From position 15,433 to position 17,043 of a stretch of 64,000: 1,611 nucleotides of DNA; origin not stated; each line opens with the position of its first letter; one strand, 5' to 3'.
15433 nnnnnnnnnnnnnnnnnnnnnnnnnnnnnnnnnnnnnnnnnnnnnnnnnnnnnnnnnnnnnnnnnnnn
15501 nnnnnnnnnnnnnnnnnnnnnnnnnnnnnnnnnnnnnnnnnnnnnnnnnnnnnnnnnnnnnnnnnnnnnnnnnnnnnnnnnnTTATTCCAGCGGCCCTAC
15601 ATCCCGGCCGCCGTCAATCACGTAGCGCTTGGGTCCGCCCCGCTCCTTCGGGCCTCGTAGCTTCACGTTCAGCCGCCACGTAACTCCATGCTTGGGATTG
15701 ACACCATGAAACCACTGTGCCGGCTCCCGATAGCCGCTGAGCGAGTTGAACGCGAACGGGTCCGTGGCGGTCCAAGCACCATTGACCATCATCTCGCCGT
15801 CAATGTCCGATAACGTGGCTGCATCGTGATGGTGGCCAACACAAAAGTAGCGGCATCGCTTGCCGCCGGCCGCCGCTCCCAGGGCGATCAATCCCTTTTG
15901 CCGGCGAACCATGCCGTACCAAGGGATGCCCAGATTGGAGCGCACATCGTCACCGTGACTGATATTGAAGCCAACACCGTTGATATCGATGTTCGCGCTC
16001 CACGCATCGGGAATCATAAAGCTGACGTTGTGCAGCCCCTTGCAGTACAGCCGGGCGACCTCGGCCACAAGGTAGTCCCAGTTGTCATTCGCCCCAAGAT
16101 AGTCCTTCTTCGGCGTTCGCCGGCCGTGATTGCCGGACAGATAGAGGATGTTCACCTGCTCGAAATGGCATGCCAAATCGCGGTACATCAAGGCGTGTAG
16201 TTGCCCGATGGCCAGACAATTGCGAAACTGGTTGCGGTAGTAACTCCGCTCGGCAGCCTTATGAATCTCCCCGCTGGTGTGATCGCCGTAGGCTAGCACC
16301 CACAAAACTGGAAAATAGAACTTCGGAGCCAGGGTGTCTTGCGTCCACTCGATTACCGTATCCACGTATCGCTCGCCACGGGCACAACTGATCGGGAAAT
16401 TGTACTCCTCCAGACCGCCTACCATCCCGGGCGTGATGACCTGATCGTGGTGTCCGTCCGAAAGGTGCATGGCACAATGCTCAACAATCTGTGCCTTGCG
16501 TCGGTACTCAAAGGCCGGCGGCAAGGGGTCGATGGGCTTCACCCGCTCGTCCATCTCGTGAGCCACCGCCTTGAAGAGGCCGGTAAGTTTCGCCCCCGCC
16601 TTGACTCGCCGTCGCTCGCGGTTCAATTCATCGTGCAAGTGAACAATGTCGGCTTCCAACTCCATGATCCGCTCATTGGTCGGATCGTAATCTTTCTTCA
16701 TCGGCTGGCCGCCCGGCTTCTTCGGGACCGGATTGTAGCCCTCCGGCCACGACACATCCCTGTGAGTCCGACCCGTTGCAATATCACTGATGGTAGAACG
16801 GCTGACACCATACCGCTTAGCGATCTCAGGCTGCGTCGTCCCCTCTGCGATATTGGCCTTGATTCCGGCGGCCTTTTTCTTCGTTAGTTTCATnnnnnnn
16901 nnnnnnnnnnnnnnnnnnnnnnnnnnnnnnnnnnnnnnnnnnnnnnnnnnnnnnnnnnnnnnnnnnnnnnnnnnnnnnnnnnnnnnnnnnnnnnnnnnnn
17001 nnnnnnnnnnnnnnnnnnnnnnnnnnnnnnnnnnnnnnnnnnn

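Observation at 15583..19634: Early-region cluster: HTH-metallophosphoesterase fusion, translationally coupled twin DNA methyltransferases, and a secreted S1 protease with acidic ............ repeats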

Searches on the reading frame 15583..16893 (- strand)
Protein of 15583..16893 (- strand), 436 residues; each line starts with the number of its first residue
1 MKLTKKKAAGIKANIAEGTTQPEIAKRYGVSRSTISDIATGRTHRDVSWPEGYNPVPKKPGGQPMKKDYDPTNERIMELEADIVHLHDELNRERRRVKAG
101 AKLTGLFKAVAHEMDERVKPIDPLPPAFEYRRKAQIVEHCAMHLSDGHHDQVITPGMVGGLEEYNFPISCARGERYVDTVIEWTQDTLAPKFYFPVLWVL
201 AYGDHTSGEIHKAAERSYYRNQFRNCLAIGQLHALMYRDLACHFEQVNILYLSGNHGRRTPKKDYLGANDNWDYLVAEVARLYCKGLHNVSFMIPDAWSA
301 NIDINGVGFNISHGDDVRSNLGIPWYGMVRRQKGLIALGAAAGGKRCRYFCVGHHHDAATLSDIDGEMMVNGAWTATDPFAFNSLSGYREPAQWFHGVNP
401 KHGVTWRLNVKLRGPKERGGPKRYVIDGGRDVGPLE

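Call 3: search_protein_families(library=pfam, proteins=[window:15583-16893:-], max_evalue=0.01)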
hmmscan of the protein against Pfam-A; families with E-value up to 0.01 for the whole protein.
window:15583-16893:- (436 aa): 7 families
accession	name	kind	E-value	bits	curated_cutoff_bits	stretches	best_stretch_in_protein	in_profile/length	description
PF13384.12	HTH_23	-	7.9e-05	22.8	24.6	1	14-38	13-37/50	Homeodomain-like domain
PF01381.28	HTH_3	-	0.00056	20.3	23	1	16-43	7-34/55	Helix-turn-helix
PF13560.12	HTH_31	-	0.00059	20.5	27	1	17-45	13-41/64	Helix-turn-helix domain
PF04545.22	Sigma70_r4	-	0.0013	18.6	24.1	1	17-38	19-40/50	Sigma-70, region 4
PF02796.21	HTH_7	-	0.0017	18.9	23.8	1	2-35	5-38/45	Helix-turn-helix domain of resolvase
PF13518.12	HTH_28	-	0.0029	18.1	25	0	16-37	10-31/52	Helix-turn-helix domain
PF04218.19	CENP-B_N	-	0.009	16.1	21.2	0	15-39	19-43/53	CENP-B N-terminal DNA-binding domain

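Call 4: search_protein_families(library=phrogs, proteins=[window:15583-16893:-], max_evalue=0.001)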
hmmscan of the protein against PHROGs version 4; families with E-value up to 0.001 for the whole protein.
window:15583-16893:- (436 aa): 9 families
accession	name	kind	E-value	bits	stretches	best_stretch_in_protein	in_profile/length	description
phrog_284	-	DNA, RNA and nucleotide metabolism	1e-25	91.5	1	73-403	65-385/398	exonuclease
phrog_6831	-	transcription regulation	1.8e-07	32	1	11-49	11-48/68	transcriptional regulator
phrog_6223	-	transcription regulation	9.4e-07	29.8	1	1-45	1-44/73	transcriptional repressor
phrog_59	-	DNA, RNA and nucleotide metabolism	1.6e-06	28.8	1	12-70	245-291/423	HNH endonuclease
phrog_517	-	DNA, RNA and nucleotide metabolism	5.1e-06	28.4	1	2-44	85-127/128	HTH DNA binding protein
phrog_8038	-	unknown function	2.7e-05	25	0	14-49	12-47/66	-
phrog_5536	-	unknown function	0.00011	23.1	1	2-44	5-44/172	-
phrog_8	-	transcription regulation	0.00045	20.7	1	16-91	168-257/346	transcriptional regulator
phrog_664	-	DNA, RNA and nucleotide metabolism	0.00082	20.3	0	2-37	84-119/210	DNA binding protein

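Call 11: search_protein_families(library=ncbifam, proteins=[window:15583-16893:-], max_evalue=0.01)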
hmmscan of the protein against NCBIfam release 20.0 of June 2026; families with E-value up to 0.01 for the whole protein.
window:15583-16893:- (436 aa): 1 family
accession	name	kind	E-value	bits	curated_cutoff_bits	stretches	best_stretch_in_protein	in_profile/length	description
TIGR02937.1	sigma70-ECF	superfamily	0.0055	16.3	42.9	1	3-38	118-153/165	sigma-70 family RNA polymerase sigma factor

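Call 12: search_solved_structures(query=window:15583-16893:-, max_evalue=1, show_alignments=2)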
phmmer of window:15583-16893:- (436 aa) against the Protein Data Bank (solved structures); distinct sequences matched with E-value up to 1: 1.
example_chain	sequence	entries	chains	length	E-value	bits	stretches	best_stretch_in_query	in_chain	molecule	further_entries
8tac_A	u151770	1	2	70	0.0087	18.1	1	17-43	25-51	DBP48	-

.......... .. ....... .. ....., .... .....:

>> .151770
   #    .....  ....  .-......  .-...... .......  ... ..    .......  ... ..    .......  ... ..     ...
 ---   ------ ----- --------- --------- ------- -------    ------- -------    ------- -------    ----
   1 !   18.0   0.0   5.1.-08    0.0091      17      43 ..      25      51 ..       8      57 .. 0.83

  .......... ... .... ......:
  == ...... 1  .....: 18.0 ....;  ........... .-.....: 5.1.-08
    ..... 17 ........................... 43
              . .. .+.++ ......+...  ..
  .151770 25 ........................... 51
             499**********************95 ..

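Call 19: find_homologous_proteins(query=window:15583-16893:-, max_evalue=0.001)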
Query window:15583-16893:- (436 aa): 956 proteins with E <= 0.001 among 4352 candidates; the best 120 are listed.
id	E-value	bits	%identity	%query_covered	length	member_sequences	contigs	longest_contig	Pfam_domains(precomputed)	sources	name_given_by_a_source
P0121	0.0e+0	1043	100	100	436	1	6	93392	-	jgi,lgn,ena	-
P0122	1.3e-266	903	85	100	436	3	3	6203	-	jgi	-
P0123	6.6e-263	891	84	100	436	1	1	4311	-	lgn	-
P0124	1.8e-250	850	81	100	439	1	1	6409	-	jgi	jgi:hypothetical protein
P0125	1.9e-248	843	80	100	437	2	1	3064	-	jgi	-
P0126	4.2e-248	842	79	100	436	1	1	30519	-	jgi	jgi:hypothetical protein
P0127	5.8e-247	838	79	100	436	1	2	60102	-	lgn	-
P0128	3.8e-246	835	79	100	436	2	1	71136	-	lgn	-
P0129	3.7e-244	829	77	100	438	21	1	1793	-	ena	-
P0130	5.5e-243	825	77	100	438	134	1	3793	-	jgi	jgi:hypothetical protein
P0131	1.7e-238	810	76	100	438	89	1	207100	-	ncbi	-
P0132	2.4e-238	810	76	100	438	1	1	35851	-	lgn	-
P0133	3.1e-238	809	76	100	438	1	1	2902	-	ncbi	-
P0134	1.9e-237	807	75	100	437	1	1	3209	-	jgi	jgi:hypothetical protein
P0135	2.0e-237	807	76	100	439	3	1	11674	-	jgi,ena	-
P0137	2.6e-236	803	76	100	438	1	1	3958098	-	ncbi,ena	-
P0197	1.2e-221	755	71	100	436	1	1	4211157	-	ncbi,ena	-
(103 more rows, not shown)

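Call 22: find_encoding_contigs(protein=P0137, flank=10000, max_places=2)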
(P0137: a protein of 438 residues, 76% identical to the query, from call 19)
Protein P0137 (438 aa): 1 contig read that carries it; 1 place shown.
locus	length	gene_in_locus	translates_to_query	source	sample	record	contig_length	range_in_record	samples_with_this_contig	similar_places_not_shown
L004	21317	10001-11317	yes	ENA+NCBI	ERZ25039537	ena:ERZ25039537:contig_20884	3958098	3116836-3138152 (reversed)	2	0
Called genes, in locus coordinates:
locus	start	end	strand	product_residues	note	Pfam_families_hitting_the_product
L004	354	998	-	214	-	-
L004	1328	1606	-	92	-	-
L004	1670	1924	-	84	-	-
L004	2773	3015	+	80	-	-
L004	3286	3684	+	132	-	-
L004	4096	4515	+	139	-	-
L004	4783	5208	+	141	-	-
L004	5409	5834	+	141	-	-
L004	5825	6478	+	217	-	PF01555:N6_N4_Mtase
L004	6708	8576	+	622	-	-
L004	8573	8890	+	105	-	-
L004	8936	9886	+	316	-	-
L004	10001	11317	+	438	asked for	-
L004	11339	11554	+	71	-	-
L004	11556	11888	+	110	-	-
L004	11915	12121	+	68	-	-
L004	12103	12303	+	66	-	-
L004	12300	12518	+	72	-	-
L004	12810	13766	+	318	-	PF00149:Metallophos, PF12850:Metallophos_2 (faint)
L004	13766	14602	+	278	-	PF02195:ParB_N, PF17762:HTH_ParB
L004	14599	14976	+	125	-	-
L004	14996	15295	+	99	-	-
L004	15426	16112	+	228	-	-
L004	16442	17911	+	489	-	PF00476:DNA_pol_A (weak), PF27659:CHP02642 (weak)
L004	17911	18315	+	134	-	-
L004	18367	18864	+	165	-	-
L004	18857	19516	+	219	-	-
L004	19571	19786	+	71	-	-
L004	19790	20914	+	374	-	PF14743:DNA_ligase_OB_2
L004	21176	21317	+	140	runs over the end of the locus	-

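Call 23: find_encoding_contigs(protein=P0197, flank=10000, max_places=2)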
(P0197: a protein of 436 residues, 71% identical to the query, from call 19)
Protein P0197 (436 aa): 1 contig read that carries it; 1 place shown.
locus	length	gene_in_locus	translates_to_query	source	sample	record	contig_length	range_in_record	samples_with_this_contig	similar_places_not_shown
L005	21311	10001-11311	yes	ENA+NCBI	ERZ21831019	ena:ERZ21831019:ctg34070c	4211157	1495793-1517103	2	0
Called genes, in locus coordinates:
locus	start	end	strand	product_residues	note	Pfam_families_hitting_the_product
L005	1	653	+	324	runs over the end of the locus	-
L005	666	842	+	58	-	-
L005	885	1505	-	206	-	PF00929:RNase_T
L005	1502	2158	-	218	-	PF21448:DNMK (faint)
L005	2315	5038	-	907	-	PF19263:DUF5906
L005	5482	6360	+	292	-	PF02195:ParB_N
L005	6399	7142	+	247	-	-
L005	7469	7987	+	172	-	-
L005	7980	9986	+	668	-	-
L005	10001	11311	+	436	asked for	-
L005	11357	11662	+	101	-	-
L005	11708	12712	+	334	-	PF02195:ParB_N, PF17762:HTH_ParB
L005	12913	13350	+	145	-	-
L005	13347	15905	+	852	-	PF00684:DnaJ_CXXCXGXG (faint), PF00476:DNA_pol_A (weak)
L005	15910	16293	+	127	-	-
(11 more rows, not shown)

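Call 25: search_solved_structures(query=A2, max_evalue=10, show_alignments=3)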
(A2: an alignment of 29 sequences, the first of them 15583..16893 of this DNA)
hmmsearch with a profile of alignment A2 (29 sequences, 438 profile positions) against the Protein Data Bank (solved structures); distinct sequences matched with E-value up to 10: 5.
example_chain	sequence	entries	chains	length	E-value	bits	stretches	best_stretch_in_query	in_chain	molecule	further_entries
8tac_A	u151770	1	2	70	0.0098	17.7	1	11-44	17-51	DBP48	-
1yck_A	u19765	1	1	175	0.26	13.1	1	325-364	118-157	Peptidoglycan recognition protein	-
2l1p_A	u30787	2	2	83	0.27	13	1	6-50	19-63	DNA-binding protein SATB1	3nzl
6f1t_X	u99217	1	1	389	6.4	8.5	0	69-123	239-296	BICD family-like cargo adapter 1,BICD family-like cargo adapter 1,BICD family-like cargo a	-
6f1t_x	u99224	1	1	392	6.5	8.4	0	69-123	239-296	BICD family-like cargo adapter 1,BICD family-like cargo adapter 1,BICD family-like cargo a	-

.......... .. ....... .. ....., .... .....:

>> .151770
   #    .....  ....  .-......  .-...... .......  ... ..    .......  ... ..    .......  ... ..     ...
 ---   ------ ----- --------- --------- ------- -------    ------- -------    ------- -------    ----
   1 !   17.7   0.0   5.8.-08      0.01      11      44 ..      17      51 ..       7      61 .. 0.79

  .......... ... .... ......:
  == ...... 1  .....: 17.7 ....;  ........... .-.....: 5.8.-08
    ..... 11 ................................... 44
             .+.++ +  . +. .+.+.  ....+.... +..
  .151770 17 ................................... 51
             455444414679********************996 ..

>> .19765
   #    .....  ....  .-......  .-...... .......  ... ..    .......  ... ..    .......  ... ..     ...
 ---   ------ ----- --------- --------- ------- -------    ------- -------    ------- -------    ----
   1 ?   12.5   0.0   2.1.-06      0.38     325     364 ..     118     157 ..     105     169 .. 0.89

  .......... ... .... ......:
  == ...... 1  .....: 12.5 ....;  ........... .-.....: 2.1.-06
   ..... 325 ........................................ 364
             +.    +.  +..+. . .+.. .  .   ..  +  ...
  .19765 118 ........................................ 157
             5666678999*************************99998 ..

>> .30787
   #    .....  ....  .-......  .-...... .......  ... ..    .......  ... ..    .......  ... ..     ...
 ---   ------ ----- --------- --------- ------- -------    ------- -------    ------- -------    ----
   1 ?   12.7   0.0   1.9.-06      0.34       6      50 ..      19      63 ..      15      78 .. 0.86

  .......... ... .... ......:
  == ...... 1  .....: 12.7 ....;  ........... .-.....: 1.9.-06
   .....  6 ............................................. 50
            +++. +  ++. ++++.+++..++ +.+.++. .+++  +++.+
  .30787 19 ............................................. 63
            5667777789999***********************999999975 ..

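Call 31: predict_structure(alignment_id=A2)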
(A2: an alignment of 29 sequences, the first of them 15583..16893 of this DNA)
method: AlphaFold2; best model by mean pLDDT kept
length: 436 residues; sequences in the alignment: 29
mean_pLDDT: 61.7   pTM: 0.50
mean pLDDT of the five models: 61.7, 58.7, 57.8, 56.9, 55.5
residues with pLDDT >= 90: 39; 70-90: 146; 50-70: 97; < 50: 154
segments of 3 or more residues with pLDDT < 50: 60-66, 150-171, 206-217, 315-392, 394-408, 420-436
pLDDT, mean of each block of 10 residues (from residue 1): 82 88 89 85 83 64 50 70 76 65 61 78 89 77 61 40 38 60 77 82 55 50 73 88 92 61 61 81 92 81 61 43 26 30 36 38 35 31 36 46 44 55 37 38
secondary structure, 60 per line:
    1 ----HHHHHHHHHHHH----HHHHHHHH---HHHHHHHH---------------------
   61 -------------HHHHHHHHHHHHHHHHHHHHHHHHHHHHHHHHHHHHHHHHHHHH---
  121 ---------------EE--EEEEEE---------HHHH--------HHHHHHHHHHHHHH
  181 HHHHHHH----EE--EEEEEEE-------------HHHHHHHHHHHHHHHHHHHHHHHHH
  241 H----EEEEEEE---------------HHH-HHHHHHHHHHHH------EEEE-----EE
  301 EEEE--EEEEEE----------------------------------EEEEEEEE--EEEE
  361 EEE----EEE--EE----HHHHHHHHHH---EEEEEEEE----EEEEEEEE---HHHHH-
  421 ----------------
elements in order: H5-16 H21-28 H32-39 H74-117 E140-145 H155-158 H167-187 E196-202 H216-241 E246-252 H272-283 E290-293 E299-304 E307-312 E347-354 E357-363 E368-370 H379-388 E392-399 E404-411 H415-419

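Call 33: search_dna_similar(query=window:15583-16893:-, collection=phages, mode=protein, max_rows=30, max_evalue=0.001)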
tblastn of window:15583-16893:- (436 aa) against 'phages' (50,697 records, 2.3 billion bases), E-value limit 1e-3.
Records with a match: 74; places in all: 74; records where one place covers at least 80% of the query: 0.
Best place of each record, by identity: <60% 74.
By first word of the organism name: Phocaeicola 24; Parabacteroides 15; Bacteroides 14; Bacillus 7; Clostridioides 5; Staphylococcus 3; Clostridium 2; Streptomyces 1; Caudoviricetes 1; Peptoclostridium 1; and 1 more.
By host as written in the record: Parabacteroides merdae DA116 6; Phocaeicola dorei DA26 5; Phocaeicola massiliensis DA127 4; Clostridioides difficile 3; Parabacteroides merdae DA708 3; Phocaeicola vulgatus DA741 3; Phocaeicola vulgatus DA283 3; Phocaeicola vulgatus DA57 3; and 31 more.
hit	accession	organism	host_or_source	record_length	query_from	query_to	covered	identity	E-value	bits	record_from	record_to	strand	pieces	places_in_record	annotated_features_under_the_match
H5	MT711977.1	Streptomyces phage Dagobah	Streptomyces coelicolor M600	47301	73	413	78%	27.7%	4e-16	87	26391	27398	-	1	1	putative DNA repair nuclease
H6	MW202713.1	Caudoviricetes sp.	Manatee Spring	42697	79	410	76%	25.9%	4e-16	87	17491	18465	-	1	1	archeal DNA polymerase iI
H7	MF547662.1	Clostridioides phage LIBA6276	Clostridioides difficile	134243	45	388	79%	22.6%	4e-16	87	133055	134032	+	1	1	calcineurin-like phosphoesterase superfamily domain protein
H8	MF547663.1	Clostridioides phage LIBA2945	Clostridioides difficile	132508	45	388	79%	22.0%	6e-16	86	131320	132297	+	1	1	calcineurin-like phosphoesterase superfamily domain protein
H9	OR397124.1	Clostridioides phage AR1086-1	Clostridioides difficile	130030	45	383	78%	21.8%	2e-15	85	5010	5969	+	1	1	hypothetical protein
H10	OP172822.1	Parabacteroides phage PM21P2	Parabacteroides merdae DA21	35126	80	406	75%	22.5%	1e-10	70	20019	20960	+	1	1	hypothetical protein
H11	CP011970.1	Peptoclostridium phage phiCDIF1296T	Peptoclostridium difficile strain ...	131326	45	383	78%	21.5%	3e-15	84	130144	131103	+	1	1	hypothetical protein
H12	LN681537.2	Clostridium phage phiCD211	Clostridium difficile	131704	45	383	78%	21.5%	3e-15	84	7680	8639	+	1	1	Exonuclease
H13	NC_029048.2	Clostridium phage phiCD211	Clostridium difficile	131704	45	383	78%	21.5%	3e-15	84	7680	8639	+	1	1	exonuclease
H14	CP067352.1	Clostridioides phage ES-S-0173-01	Clostridioides sp. ES-S-0173-01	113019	74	388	72%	22.3%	1e-12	76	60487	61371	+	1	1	record has no annotation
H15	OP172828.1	Parabacteroides phage PM116P6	Parabacteroides merdae DA116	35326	114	406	67%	23.6%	4e-11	71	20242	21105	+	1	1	hypothetical protein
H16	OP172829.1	Parabacteroides phage PM116P7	Parabacteroides merdae DA116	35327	114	406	67%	23.6%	4e-11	71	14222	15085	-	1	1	hypothetical protein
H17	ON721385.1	Bacteroides phage EMB2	Bacteroides uniformis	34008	145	406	60%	26.3%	4e-10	68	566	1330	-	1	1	DNA polymerase II small subunit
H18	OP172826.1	Parabacteroides phage PM116P4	Parabacteroides merdae DA116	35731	114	406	67%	23.3%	5e-11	71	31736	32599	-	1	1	hypothetical protein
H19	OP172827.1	Parabacteroides phage PM116P5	Parabacteroides merdae DA116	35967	114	406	67%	23.3%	5e-11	71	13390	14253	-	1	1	hypothetical protein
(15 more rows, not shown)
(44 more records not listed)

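Call 35: fold_search(model_id=the predicted structure, library=pdb)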
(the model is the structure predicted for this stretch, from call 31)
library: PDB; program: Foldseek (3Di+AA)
matches with E <= 10: 660; with E <= 0.001: 0
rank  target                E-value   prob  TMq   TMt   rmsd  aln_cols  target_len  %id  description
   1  4tug_A                3.4e-02  0.28  0.15  0.18   8.9       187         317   13  Crystal structure of MjMre11-DNA2 complex (released 2014-10-15)
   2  10li                  5.5e-02  0.21  0.16  0.15  17.4       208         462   12  D-Ornithine/D-lysine decarboxylase complexed with putrescine and agmatine (released 2026-02-11)
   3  4tug_B                5.8e-02  0.44  0.16  0.21   7.6       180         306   13  Crystal structure of MjMre11-DNA2 complex (released 2014-10-15)
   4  8d88_A                6.5e-02  0.23  0.15  0.15  17.1       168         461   14  Structure of Y430F D-ornithine/D-lysine decarboxylase complex with D-lysine (released 2022-11-16)
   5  7bca_A                9.4e-02  0.87  0.09  0.35  13.2        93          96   20  Crystal structure of the HTH DNA binding protein ArdK from R388 plasmid bound to a direct-repeat DNA element (released 2022-07-13)
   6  9cya                  1.3e-01  0.18  0.15  0.15  17.1       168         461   14  C387S variant of D-ornithine/D-lysine decarboxylase complexed with HEPES and putrescine (released 2025-08-06)
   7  8d4i_A                1.4e-01  0.16  0.15  0.15  17.0       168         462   14  Structure of Y430F D-ornithine/D-lysine decarboxylase complex with putrescine (released 2022-11-16)
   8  8y9c_B                1.4e-01  0.16  0.14  0.05  16.2       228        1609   11  De novo design mini-binder in complex with TcdB4 (released 2024-08-28)
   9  8d5r_A                1.7e-01  0.15  0.15  0.15  17.1       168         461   14  Structure of Y430F D-ornithine/D-lysine decarboxylase complex with D-ornithine (released 2022-11-16)
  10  5vbn_A                1.8e-01  0.38  0.19  0.19   7.2       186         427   12  Crystal Structure of human DNA polymerase epsilon B-subunit in complex with C-terminal domain of catalytic subunit (released 2017-08-02)
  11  7bbq                  2.2e-01  0.51  0.09  0.35  13.5       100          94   19  Crystal structure of the HTH DNA binding protein ArdK from R388 plasmid. Apo form. (released 2022-07-13)
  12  9hle_A                2.2e-01  0.11  0.14  0.21  17.5       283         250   12  Structure of Mycobacterium tuberculosis SteB (Rv1698), a cell division regulator (released 2025-07-30)
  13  3dlt                  2.5e-01  0.08  0.15  0.22  14.4       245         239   11  Snapshots of esterase D from lactobacillus rhamnosus: Insights into a rotation driven catalytic mechanism (released 2009-06-30)
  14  8b4h_A                3.1e-01  0.09  0.09  0.10  21.1       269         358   12  IstA transposase cleaved donor complex (released 2023-05-03)
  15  1ko0                  3.5e-01  0.08  0.12  0.13  15.8       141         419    7  Crystal Structure of a D,L-lysine complex of diaminopimelate decarboxylase (released 2003-11-11)
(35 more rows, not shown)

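Call 36: search_protein_families(library=padloc, proteins=[window:15583-16893:-], max_evalue=0.001)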
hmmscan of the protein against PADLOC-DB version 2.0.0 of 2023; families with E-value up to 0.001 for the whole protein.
window:15583-16893:- (436 aa): 0 families
